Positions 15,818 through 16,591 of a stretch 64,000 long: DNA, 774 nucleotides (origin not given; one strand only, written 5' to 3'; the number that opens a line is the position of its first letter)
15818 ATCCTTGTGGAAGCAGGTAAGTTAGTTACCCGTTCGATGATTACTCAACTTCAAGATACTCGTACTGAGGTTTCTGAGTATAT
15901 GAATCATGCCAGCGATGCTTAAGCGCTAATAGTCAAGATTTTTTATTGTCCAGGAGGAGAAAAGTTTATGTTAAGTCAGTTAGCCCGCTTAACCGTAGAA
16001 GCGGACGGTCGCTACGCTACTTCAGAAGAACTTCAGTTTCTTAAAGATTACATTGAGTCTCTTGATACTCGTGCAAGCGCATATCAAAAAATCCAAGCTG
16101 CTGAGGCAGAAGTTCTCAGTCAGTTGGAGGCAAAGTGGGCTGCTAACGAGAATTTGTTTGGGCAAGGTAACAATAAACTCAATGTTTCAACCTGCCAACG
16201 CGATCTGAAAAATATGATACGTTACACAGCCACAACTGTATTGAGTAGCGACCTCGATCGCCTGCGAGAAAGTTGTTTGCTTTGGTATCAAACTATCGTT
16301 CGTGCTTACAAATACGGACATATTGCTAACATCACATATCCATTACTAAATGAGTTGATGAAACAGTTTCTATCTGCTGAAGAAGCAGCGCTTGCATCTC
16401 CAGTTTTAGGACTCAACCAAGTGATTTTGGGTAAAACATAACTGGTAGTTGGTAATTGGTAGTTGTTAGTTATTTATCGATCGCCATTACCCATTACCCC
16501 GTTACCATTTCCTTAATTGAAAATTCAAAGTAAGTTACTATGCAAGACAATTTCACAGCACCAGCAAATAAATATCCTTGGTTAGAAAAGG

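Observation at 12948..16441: Six-gene operon: two V4R proteins + alpha/beta-like phycobiliprotein-fold pair + Cys/Trp repeat protein + adrenodoxin-type ferredoxin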

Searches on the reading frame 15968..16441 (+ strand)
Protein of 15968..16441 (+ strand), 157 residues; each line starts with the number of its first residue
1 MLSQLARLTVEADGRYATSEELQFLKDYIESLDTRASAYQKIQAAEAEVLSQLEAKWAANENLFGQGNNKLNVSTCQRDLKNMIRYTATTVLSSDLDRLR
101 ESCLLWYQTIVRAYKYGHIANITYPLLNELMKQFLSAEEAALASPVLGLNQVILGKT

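Call 3: search_protein_families(library=pfam, proteins=[window:15968-16441:+], max_evalue=1)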
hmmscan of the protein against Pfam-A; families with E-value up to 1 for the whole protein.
window:15968-16441:+ (157 aa): 4 families
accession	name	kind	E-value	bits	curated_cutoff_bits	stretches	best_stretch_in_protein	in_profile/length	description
PF00502.25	Phycobilisome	-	5.5e-13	49.6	22.2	1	10-147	6-148/155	Phycobilisome protein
PF18253.6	HipN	-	0.053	13.7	23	1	19-32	24-37/42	Hsp70-interacting protein N N-terminal domain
PF06580.19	His_kinase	-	0.099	13.4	25.2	0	2-35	41-76/81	Histidine kinase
PF18515.6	Rh5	-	0.18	11.9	26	1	17-62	148-193/255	Rh5 coiled-coil domain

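Call 4: search_protein_families(library=ncbifam, proteins=[window:15968-16441:+], max_evalue=1)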
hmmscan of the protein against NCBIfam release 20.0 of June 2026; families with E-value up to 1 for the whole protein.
window:15968-16441:+ (157 aa): 5 families
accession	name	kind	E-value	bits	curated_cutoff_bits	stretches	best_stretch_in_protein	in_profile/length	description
TIGR01337.1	apcB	equivalog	6.8e-07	29.3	228.15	1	11-104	12-109/167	allophycocyanin subunit beta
NF058521.1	allophyco_ApcA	equivalog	5.4e-05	23.2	270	1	9-113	10-118/161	allophycocyanin subunit alpha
NF058508.1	phy_ery_CpeB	equivalog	0.00012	21.9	275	1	1-104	1-110/181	phycoerythrin subunit beta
TIGR01339.1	phycocy_beta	equivalog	0.00076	19.5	279.3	1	11-104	12-109/171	C-phycocyanin subunit beta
NF058506.1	phy_ery_CpeA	equivalog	0.023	15.1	225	1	11-91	13-97/164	C-phycoerythrin subunit alpha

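Call 12: find_homologous_proteins(query=window:15968-16441:+, max_evalue=0.001)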
Query window:15968-16441:+ (157 aa): 174 proteins with E <= 0.001 among 248 candidates; the best 120 are listed.
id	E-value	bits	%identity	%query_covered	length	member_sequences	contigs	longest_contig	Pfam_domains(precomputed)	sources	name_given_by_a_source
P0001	7.8e-92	323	97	100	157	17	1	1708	PF00502.26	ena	-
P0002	3.3e-84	298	89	99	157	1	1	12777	PF00502.26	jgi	-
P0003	6.7e-81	288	85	100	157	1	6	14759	PF00502.26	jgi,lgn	jgi:hypothetical protein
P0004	1.7e-54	202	65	100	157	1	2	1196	PF00502.26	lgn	-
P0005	2.1e-52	195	62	99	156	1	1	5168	PF00502.26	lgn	-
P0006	5.1e-52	194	60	99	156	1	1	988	PF00502.26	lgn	-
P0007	6.3e-51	190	62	99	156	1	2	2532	PF00502.26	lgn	-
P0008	7.3e-51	190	61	99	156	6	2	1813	PF00502.26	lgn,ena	-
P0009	4.3e-50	188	58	99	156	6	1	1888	PF00502.26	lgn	-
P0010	4.9e-50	188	59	99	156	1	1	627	PF00502.26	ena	-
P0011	5.1e-50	188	59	99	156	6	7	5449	PF00502.26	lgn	-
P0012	8.0e-50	187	58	99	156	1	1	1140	PF00502.26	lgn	-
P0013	1.5e-49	186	58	99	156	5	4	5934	PF00502.26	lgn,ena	-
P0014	5.5e-49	184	59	99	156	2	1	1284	PF00502.26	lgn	-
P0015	8.0e-49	184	60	99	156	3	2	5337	PF00502.26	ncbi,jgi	jgi:hypothetical protein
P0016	8.8e-48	180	58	99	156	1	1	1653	PF00502.26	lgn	-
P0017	9.7e-48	180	55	99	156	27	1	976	PF00502.26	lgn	-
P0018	9.8e-48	180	56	99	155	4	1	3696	PF00502.26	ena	-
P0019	2.1e-46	176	55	99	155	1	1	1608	PF00502.26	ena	-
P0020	2.5e-46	176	55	99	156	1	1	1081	PF00502.26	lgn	-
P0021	3.9e-45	172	57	100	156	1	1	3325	PF00502.26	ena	-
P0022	5.9e-45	171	55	99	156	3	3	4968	PF00502.26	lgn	-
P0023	1.3e-44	170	52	99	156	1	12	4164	PF00502.26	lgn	-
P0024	1.3e-44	170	53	99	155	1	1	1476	PF00502.26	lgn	-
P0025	3.7e-44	169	54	99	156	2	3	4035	PF00502.26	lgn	-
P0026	9.9e-44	167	53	99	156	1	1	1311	PF00502.26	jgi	jgi:hypothetical protein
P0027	5.1e-43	165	52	99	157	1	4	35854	PF00502.26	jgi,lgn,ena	jgi:hypothetical protein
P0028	8.3e-43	164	50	99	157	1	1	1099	PF00502.26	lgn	-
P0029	1.5e-42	163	52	99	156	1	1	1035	PF00502.26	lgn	-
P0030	1.7e-42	163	37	99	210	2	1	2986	PF00502.26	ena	-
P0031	2.0e-41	160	54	99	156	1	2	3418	PF00502.26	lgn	-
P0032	3.3e-38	149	47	99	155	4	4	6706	PF00502.26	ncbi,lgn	-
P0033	3.9e-38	149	51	99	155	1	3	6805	PF00502.26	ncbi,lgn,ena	-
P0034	5.8e-38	148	51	99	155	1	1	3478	PF00502.26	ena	-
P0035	8.3e-38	148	49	99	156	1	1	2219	PF00502.26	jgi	jgi:hypothetical protein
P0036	9.4e-38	148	48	99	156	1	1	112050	PF00502.26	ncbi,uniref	ncbi:phycobilisome protein [Microcoleus sp. A006_D1]|uniref:phycobilisome protein n=1 Tax=Microcoleu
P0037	1.5e-37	147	47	99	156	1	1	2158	PF00502.26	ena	-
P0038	2.2e-37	147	47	99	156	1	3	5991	PF00502.26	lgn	-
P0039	2.3e-37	147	47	99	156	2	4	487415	PF00502.26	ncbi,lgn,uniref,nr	ncbi:phycobilisome protein [Microcoleus vaginatus GB2-A3]|uniref:phycobilisome protein n=1 Tax=Micro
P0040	2.4e-37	147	48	99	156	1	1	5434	PF00502.26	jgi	-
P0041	2.5e-37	146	51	99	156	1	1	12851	PF00502.26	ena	-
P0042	2.6e-37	146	50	99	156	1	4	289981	PF00502.26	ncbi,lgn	ncbi:MAG: allophycocyanin [Waterburya sp.]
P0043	2.7e-37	146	48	99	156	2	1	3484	PF00502.26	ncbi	ncbi:MAG: phycobilisome protein [Microcoleus sp.]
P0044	2.7e-37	146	53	99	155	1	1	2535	PF00502.26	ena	-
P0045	2.7e-37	146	48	99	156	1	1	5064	PF00502.26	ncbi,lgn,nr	ncbi:MAG: phycobilisome protein [Oscillatoriaceae cyanobacterium Prado104]|nr:phycobilisome protein 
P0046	3.3e-37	146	47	99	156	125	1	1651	PF00502.26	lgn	-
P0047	3.5e-37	146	49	99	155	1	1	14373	PF00502.26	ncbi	ncbi:MAG: allophycocyanin [Xenococcaceae cyanobacterium]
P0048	3.9e-37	146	47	96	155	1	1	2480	PF00502.26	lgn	-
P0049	3.9e-37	146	51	98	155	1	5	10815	PF00502.26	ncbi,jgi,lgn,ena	-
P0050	4.4e-37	146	50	98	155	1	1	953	PF00502.26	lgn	-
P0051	4.4e-37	146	51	99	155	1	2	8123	PF00502.26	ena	-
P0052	4.9e-37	145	48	99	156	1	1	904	PF00502.26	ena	-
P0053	5.6e-37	145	47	99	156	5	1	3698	PF00502.26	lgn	-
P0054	5.9e-37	145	51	99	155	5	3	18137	PF00502.26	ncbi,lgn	-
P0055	7.1e-37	145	50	98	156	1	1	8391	PF00502.26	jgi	jgi:hypothetical protein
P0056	7.8e-37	145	48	99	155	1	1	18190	PF00502.26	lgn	-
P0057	8.6e-37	145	46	99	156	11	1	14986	PF00502.26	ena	-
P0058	8.7e-37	145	46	99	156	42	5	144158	PF00502.26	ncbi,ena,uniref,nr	ncbi:phycobilisome protein [Microcoleus sp. bin38.metabat.b11b12b14.051]|uniref:phycobilisome protei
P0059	8.7e-37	145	47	99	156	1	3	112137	PF00502.26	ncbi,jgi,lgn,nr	ncbi:MAG TPA: phycobilisome protein [Microcoleaceae bacterium UBA11344]|nr:phycobilisome protein [Mi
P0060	8.8e-37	145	47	99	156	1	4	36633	PF00502.26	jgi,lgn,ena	-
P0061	9.8e-37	145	49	99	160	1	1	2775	PF00502.26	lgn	-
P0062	1.2e-36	144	47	99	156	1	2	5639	PF00502.26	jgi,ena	-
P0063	1.2e-36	144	47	99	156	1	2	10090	PF00502.26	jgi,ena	-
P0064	1.3e-36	144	47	99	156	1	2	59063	PF00502.26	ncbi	ncbi:phycobilisome protein [Microcoleus sp. AT9_B5]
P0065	1.5e-36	144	49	98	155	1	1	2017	PF00502.26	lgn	-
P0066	1.5e-36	144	50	98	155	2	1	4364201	PF00502.26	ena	-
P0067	1.5e-36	144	49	99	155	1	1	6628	PF00502.26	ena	-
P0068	1.6e-36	144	47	99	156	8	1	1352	PF00502.26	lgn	-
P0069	1.7e-36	144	47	99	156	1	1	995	PF00502.26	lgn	-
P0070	1.8e-36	144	49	98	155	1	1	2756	PF00502.26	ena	-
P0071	1.8e-36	144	48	99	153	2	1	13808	PF00502.26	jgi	jgi:hypothetical protein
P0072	2.0e-36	144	47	99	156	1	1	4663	PF00502.26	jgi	-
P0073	2.2e-36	143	46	99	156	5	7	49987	PF00502.26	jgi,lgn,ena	jgi:hypothetical protein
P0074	2.3e-36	143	50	99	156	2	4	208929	PF00502.26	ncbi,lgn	ncbi:MAG: phycobilisome protein [Actinomycetota bacterium]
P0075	2.5e-36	143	51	99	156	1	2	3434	PF00502.26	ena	-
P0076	2.5e-36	143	46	99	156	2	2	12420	PF00502.26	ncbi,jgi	jgi:hypothetical protein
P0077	2.7e-36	143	47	99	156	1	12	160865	PF00502.26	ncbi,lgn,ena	ncbi:MAG: phycobilisome protein [Microcoleus sp.]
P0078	2.8e-36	143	46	99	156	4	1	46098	PF00502.26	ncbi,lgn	-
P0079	2.9e-36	143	46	99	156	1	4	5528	PF00502.26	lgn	-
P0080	3.1e-36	143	46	99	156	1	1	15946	PF00502.26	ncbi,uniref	ncbi:phycobilisome protein [Microcoleus sp. A003_D6]|uniref:phycobilisome protein n=1 Tax=Microcoleu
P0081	3.3e-36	143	47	99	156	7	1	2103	PF00502.26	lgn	-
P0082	3.4e-36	143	48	99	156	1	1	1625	PF00502.26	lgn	-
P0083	3.6e-36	143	50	99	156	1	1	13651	PF00502.26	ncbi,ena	-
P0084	4.0e-36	143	50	98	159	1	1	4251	PF00502.26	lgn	-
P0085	4.0e-36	143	45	99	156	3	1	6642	PF00502.26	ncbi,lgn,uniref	ncbi:MAG: phycobilisome protein [Microcoleus sp.]|uniref:phycobilisome protein n=1 Tax=Microcoleus s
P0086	4.6e-36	142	46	99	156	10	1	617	PF00502.26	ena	-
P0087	5.0e-36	142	50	99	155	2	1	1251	PF00502.26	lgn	-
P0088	6.6e-36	142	47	99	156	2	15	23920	PF00502.26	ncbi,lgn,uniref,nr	ncbi:MAG: phycobilisome protein [Oscillatoriales cyanobacterium]|uniref:Phycobilisome protein n=1 Ta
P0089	6.7e-36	142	46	99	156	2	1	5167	PF00502.26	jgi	jgi:hypothetical protein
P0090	7.1e-36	142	45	99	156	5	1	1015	PF00502.26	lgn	-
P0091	7.7e-36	142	49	98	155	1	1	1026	PF00502.26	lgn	-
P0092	7.7e-36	142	51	99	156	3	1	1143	PF00502.26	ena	-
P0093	8.5e-36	141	46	99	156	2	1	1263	PF00502.26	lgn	-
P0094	9.8e-36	141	46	99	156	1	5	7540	PF00502.26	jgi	jgi:Phycobilisome protein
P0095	1.1e-35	141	47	99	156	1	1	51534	PF00502.26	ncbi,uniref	ncbi:phycobilisome protein [Microcoleus sp. N3A4]|uniref:phycobilisome protein n=1 Tax=Microcoleus s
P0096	1.5e-35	141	46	99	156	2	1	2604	PF00502.26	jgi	-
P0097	1.5e-35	141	46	99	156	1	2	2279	PF00502.26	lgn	-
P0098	1.5e-35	141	51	98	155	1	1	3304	PF00502.26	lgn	-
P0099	1.7e-35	140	45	99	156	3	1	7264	PF00502.26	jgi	jgi:hypothetical protein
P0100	1.9e-35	140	50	98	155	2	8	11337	PF00502.26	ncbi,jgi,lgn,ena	-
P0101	1.9e-35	140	46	99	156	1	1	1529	PF00502.26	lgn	-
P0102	2.0e-35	140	46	99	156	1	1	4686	PF00502.26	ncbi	ncbi:MAG: allophycocyanin [Microcystaceae cyanobacterium]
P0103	2.1e-35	140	45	99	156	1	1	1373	PF00502.26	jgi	jgi:hypothetical protein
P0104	2.2e-35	140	46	99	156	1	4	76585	PF00502.26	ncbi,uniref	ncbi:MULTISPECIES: phycobilisome protein [unclassified Microcoleus]|uniref:phycobilisome protein n=1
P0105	2.5e-35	140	46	99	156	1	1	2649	PF00502.26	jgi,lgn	jgi:hypothetical protein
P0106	3.8e-35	139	46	99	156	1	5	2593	PF00502.26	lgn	-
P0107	3.8e-35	139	46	99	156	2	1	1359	PF00502.26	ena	-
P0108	4.2e-35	139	45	99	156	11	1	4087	PF00502.26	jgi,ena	jgi:Phycobilisome protein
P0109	4.7e-35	139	48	99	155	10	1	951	PF00502.26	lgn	-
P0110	4.7e-35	139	48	99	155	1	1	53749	PF00502.26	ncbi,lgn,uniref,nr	ncbi:allophycocyanin [Acaryochloris sp. IP29b_bin.148]|uniref:allophycocyanin n=1 Tax=Acaryochloris 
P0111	7.0e-35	138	48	99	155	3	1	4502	PF00502.26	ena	-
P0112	8.0e-35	138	46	99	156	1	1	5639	PF00502.26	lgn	-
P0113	8.2e-35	138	46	99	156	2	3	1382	PF00502.26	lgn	-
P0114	8.4e-35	138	46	99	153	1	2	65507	PF00502.26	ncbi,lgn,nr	ncbi:MAG: phycobilisome protein [Oscillatoriales cyanobacterium]|nr:MAG: phycobilisome protein [Osci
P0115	8.8e-35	138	46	99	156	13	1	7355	PF00502.26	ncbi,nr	ncbi:MAG: allophycocyanin [Cyanobacteriota bacterium]|nr:allophycocyanin [Cyanobacteriota bacterium]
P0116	9.3e-35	138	48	99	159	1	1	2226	PF00502.26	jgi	jgi:hypothetical protein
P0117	9.9e-35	138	46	99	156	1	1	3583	PF00502.26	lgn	-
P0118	1.0e-34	138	50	99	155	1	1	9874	PF00502.26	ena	-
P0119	1.1e-34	138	46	99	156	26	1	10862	PF00502.26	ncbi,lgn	-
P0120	1.1e-34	138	45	99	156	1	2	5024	PF00502.26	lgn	-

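Call 14: find_related_loci(query=A1, collection=genome_contigs, flank=10000)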
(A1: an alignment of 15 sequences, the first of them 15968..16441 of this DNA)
Query A1 (157 aa) in genome_contigs; peptide patterns used: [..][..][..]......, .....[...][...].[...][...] (x = any residue, [..] = any of these).
225 stretches matched a pattern; 120 encode a relative of the query (tblastn E <= 1e-3); the best 80 are kept; 80 distinct loci.
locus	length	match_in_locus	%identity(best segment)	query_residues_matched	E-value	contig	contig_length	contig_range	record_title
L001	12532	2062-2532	99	1-157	1e-102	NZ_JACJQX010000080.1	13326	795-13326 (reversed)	Chroococcidiopsis sp. [FACHB-1243] strain FACHB-1243 contig80, whole genome shotgun sequence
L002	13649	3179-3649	99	1-157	1e-102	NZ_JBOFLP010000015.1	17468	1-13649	MAG: Chroococcidiopsis sp. isolate WFFMC_MAG_337 k139_65496_flag=0_multi=7.9838_len=17468, whole genome shotgun sequence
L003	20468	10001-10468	59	1-156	1e-57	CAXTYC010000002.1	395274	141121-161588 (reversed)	MAG TPA_asm: uncultured Chroococcidiopsis sp. isolate public_SRR1531569_metawrap_bin.6 genome assembly, contig: public_S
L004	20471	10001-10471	51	1-156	1e-51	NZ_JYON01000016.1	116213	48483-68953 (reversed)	Aliterella atlantica CENA595 contig_105, whole genome shotgun sequence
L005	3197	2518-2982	46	1-155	9e-46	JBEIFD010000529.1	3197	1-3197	MAG: Merismopediaceae cyanobacterium isolate Sample-102-S2-bin-139 Sample_102_S2-bin_139-k141_1727915, whole genome shot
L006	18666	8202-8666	47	1-155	2e-45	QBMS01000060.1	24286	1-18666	MAG: Snowella sp. isolate ULC335bin1 scaffold60_size24286, whole genome shotgun sequence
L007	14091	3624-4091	48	1-156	1e-44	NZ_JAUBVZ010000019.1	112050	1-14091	Microcoleus sp. A006_D1 NODE_50_length_112050_cov_31.400338, whole genome shotgun sequence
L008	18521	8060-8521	46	1-154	1e-41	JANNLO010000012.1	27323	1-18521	MAG: Snowella sp. SOY_38_metabat_116 SOY_38_k141_521709, whole genome shotgun sequence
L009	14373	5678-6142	49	1-155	2e-44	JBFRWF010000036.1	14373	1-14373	MAG: Xenococcaceae cyanobacterium isolate 08_in_wi_poop_bin.1 08InWiPooB1_c_000000171177, whole genome shotgun sequence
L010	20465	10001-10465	46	1-155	4e-44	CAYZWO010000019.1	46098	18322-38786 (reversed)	MAG TPA_asm: uncultured bacterium isolate binchicken_co209_185 genome assembly, contig: NODE_580_length_46098_cov_5.0040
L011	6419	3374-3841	46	1-156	3e-44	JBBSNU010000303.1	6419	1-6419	MAG: Chroococcales cyanobacterium isolate LS6_sbin.12 LS6_sbin.12_K_1977919_L_6419_cov_68.1160, whole genome shotgun seq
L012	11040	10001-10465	46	1-155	4e-44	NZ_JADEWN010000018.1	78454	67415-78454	Gloeocapsopsis crepidinum LEGE 06123 NODE_18_length_78454_cov_11.0672, whole genome shotgun sequence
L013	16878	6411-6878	46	1-156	6e-44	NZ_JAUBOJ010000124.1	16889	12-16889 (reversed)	Microcoleus sp. herbarium12 NODE_130_length_16889_cov_35.480397, whole genome shotgun sequence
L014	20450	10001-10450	51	1-150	7e-44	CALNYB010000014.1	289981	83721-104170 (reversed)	MAG: Cyanobacteriota bacterium isolate HOU_bin.0041 genome assembly, contig: contig_23193, whole genome shotgun sequence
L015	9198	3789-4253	46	1-155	7e-44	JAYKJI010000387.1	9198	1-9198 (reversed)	MAG: Snowella sp. isolate 881055 NODE_50098676, whole genome shotgun sequence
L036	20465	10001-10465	44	1-155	2e-41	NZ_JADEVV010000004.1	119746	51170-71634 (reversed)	Synechocystis salina LEGE 00031 NODE_4_length_119746_cov_12.080121_(reversed), whole genome shotgun sequence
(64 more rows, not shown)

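Call 17: list_cluster_members(proteins=[L036:7030-7818:+, L036:7815-8240:+, L036:8770-9435:+, L036:9466-9948:+, L036:10938-11864:+, L036:10482-10817:+])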
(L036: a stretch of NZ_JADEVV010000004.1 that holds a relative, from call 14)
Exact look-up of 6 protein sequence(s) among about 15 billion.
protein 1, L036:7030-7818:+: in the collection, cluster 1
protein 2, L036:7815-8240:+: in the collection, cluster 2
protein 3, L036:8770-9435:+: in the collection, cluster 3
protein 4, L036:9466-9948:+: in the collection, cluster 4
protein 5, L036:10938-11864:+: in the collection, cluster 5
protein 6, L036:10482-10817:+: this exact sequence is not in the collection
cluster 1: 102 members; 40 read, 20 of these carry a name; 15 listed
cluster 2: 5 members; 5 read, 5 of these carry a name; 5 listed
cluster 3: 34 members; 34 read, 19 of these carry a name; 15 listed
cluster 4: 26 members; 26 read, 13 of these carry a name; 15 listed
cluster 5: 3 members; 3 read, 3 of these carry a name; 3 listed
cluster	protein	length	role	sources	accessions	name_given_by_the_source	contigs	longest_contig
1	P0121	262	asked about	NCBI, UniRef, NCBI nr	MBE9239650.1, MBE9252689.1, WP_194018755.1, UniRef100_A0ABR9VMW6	V4R domain-containing protein [Synechocystis salina] | 4-vinyl reductase n=1 Tax=Synechocystis salina LEGE 00031 TaxID=1828736 ...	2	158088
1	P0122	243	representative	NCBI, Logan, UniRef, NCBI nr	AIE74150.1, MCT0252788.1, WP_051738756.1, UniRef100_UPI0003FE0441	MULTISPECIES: V4R domain-containing protein [unclassified Synechocystis] | V4R domain-containing protein n=1 Tax=unclassified Synechocystis TaxID=2640012 ...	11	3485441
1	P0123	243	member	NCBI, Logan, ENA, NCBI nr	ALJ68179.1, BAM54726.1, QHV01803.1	4-vinyl reductase [Synechocystis sp. PCC 6803]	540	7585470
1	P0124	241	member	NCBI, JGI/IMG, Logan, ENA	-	predicted hydrocarbon binding protein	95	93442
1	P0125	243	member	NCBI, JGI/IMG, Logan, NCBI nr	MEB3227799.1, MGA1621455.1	MAG: V4R domain-containing protein [Synechocystis sp.] | predicted hydrocarbon binding protein | V4R domain-containing protein [Synechocystis sp.]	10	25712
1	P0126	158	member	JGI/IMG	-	predicted hydrocarbon binding protein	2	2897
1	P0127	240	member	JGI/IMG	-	hypothetical protein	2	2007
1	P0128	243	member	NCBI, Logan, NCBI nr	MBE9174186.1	4-vinyl reductase [Synechocystis salina LEGE 06155]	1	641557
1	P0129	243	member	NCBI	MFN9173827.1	MAG: V4R domain-containing protein [Synechocystis sp.]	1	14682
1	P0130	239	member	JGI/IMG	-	predicted hydrocarbon binding protein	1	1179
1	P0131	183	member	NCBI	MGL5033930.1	MAG: V4R domain-containing protein, partial [Microcystaceae cyanobacterium]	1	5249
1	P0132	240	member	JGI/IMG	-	predicted hydrocarbon binding protein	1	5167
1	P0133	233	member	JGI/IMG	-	predicted hydrocarbon binding protein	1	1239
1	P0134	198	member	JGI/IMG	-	hypothetical protein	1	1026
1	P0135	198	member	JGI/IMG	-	predicted hydrocarbon binding protein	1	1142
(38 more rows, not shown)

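Call 23: search_solved_structures(query=A1, max_evalue=0.01, show_alignments=2)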
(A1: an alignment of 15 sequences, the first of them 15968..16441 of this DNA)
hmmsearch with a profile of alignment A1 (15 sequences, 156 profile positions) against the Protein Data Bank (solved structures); distinct sequences matched with E-value up to 0.01: 123 (the best 60 are shown).
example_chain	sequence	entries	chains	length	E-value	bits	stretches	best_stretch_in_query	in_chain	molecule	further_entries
7ext_Q3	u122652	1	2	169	1.8e-09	41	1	11-105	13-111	Allophycocyanin subunit beta-18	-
7vea_aR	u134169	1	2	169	1.5e-08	38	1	11-132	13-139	Phycobilisome core component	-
7sc7_AK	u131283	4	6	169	2.1e-08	37.6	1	13-106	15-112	Allophycocyanin subunit beta-18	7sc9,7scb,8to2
8imi_H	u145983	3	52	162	9.7e-08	35.4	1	11-105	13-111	ApcB2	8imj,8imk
8uhe_B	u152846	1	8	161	2.4e-07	34.1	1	10-138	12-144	ApcB2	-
7eyd_Q9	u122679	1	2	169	2.8e-07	33.9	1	11-110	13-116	Allophycocyanin subunit beta-18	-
8ddy_B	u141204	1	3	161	5e-07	33.1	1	12-144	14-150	Allophycocyanin subunit beta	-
8wql_QG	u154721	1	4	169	8.2e-07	32.4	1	12-104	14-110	Allophycocyanin beta-18 subunit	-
8imi_G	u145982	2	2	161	8.9e-07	32.3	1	11-104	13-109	ApcB3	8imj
9i1r_B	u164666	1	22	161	9.6e-07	32.2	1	10-132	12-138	Allophycocyanin beta subunit apoprotein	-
4f0u_B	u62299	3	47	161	1e-06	32.1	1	11-104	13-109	Allophycocyanin, beta subunit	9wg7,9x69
8or7_B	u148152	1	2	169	1.1e-06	32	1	10-132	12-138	Allophycocyanin beta subunit apoprotein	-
2vjr_B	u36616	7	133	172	2.1e-06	31.1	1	9-107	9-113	PHYCOCYANIN BETA CHAIN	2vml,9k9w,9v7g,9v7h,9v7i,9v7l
5y6p_V1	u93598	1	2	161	2.2e-06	31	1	10-101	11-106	ApcD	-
8imk_G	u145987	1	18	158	2.5e-06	30.8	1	10-104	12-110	ApcB1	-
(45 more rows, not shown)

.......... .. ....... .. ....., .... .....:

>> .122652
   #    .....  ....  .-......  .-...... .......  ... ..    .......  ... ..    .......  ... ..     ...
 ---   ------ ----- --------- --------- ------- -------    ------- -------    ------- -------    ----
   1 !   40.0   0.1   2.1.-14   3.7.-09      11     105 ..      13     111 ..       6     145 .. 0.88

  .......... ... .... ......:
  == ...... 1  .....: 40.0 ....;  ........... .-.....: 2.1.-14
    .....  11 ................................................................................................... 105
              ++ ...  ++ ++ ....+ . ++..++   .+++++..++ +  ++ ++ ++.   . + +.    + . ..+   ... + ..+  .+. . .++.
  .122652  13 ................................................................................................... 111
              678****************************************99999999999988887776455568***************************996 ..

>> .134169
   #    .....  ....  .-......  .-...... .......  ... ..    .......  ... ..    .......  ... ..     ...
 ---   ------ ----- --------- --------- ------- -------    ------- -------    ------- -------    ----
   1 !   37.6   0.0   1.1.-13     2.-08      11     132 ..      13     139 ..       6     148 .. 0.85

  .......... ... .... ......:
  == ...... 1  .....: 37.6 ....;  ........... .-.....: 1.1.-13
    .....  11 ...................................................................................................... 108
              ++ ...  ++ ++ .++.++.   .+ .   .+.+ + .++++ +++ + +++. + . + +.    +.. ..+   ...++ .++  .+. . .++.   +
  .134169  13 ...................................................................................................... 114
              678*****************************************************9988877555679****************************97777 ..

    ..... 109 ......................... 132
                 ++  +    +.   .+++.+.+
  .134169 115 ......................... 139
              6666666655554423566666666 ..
